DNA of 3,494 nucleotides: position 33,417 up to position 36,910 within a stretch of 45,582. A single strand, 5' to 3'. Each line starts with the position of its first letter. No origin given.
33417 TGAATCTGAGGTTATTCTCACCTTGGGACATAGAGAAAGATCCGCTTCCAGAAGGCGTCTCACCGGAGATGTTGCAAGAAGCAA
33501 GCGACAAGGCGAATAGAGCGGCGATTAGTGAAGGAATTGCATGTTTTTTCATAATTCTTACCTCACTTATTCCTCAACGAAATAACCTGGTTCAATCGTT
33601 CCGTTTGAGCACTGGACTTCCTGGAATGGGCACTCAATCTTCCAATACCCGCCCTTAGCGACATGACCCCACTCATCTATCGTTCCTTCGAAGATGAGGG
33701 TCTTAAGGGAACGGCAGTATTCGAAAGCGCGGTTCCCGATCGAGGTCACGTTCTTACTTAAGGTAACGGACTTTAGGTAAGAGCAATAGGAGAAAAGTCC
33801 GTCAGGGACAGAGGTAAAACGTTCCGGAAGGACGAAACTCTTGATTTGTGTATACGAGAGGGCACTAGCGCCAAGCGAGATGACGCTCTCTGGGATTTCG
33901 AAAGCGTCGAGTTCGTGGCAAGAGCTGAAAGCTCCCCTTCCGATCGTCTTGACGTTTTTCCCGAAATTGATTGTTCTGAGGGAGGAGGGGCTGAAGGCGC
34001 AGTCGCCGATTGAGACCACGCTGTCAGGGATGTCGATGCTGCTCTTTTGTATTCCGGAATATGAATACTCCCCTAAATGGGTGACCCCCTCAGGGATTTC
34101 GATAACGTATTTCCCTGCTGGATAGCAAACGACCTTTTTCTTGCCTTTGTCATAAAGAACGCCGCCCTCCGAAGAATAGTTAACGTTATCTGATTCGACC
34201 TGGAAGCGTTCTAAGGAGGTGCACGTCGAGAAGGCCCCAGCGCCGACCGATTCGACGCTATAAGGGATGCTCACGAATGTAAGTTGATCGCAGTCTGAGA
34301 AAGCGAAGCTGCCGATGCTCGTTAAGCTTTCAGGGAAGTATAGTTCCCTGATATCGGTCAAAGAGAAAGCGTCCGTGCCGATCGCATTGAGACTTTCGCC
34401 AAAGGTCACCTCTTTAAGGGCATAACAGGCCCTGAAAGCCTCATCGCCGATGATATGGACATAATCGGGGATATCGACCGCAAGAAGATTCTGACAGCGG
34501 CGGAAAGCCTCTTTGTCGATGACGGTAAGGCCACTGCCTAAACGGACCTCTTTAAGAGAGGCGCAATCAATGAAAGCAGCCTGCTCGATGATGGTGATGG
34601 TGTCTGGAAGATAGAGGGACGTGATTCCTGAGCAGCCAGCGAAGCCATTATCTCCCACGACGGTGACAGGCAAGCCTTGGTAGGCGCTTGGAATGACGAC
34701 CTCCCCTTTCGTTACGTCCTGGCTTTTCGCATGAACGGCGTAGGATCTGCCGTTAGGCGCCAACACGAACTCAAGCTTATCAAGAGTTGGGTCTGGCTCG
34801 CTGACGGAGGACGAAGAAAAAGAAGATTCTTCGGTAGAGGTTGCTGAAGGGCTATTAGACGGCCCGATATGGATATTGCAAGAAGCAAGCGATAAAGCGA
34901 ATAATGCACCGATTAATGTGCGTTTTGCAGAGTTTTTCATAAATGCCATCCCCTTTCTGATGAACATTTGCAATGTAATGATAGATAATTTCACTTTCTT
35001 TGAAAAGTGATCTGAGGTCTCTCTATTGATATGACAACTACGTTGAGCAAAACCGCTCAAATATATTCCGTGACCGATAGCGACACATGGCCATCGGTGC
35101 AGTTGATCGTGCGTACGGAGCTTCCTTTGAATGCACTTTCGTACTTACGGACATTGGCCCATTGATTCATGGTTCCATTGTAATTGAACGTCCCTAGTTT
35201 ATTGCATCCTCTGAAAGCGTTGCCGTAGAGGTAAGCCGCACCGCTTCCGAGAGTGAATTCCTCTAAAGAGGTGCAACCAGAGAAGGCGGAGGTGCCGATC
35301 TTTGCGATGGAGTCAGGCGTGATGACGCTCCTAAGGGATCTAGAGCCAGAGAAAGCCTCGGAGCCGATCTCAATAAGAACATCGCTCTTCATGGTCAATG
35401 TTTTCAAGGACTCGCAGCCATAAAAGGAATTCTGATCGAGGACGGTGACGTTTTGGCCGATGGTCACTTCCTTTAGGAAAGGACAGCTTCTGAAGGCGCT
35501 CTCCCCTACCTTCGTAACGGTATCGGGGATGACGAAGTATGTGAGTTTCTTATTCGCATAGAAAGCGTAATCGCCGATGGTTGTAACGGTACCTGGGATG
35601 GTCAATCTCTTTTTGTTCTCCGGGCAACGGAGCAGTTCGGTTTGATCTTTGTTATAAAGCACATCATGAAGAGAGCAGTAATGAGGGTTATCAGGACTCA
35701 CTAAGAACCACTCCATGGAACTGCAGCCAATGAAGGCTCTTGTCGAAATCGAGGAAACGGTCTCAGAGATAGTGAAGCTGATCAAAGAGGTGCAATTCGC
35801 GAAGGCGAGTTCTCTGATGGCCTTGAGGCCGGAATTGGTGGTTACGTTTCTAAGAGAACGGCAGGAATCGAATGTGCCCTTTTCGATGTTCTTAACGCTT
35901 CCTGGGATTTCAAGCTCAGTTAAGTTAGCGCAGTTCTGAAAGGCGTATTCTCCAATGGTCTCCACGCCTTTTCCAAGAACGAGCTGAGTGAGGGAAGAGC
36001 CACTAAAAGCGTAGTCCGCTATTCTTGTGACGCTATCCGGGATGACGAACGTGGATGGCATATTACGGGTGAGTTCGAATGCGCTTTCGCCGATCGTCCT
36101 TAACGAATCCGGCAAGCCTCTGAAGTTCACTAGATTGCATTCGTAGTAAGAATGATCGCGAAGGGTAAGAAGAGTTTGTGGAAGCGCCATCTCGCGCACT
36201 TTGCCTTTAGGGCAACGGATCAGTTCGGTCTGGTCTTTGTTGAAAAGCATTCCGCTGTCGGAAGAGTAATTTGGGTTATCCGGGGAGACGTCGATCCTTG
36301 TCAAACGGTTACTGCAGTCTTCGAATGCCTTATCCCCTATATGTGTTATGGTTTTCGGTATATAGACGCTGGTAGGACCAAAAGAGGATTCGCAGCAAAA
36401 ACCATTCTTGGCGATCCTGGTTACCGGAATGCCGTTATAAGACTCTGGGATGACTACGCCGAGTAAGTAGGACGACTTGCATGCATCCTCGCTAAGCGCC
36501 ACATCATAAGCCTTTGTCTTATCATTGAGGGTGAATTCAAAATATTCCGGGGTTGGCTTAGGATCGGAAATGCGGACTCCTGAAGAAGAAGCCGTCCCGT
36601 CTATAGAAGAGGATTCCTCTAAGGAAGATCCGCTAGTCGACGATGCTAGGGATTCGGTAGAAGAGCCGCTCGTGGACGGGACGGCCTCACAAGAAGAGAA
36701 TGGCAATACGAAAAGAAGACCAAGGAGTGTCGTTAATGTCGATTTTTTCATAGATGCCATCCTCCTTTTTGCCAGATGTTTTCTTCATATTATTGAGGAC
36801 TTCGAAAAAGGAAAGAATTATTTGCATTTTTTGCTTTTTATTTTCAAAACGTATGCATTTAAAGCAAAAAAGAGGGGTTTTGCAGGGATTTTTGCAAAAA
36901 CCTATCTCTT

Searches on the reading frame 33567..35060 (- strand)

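Call 56: search_protein_families(library=pfam, proteins=[window:33567-35060:-], max_evalue=0.00001)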
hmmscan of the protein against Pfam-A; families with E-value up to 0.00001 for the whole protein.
window:33567-35060:- (497 aa): 2 families
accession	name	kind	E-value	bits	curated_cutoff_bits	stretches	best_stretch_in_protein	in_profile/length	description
PF13306.12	LRR_5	-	2.6e-110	364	27.7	4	134-257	2-123/127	BspA type Leucine rich repeat region (6 copies)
PF13855.12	LRR_8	-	2.6e-16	59.6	27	0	414-456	12-55/61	Leucine rich repeat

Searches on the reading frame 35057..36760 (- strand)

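Call 56: search_protein_families(library=pfam, proteins=[window:35057-36760:-], max_evalue=0.00001)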
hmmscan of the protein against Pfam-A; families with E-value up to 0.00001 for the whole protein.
window:35057-36760:- (567 aa): 2 families
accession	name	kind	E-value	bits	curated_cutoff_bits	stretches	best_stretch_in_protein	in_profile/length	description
PF13306.12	LRR_5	-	2.5e-78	260.6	27.7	3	237-349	15-126/127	BspA type Leucine rich repeat region (6 copies)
PF13855.12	LRR_8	-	2.7e-18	65.9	27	0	437-478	12-53/61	Leucine rich repeat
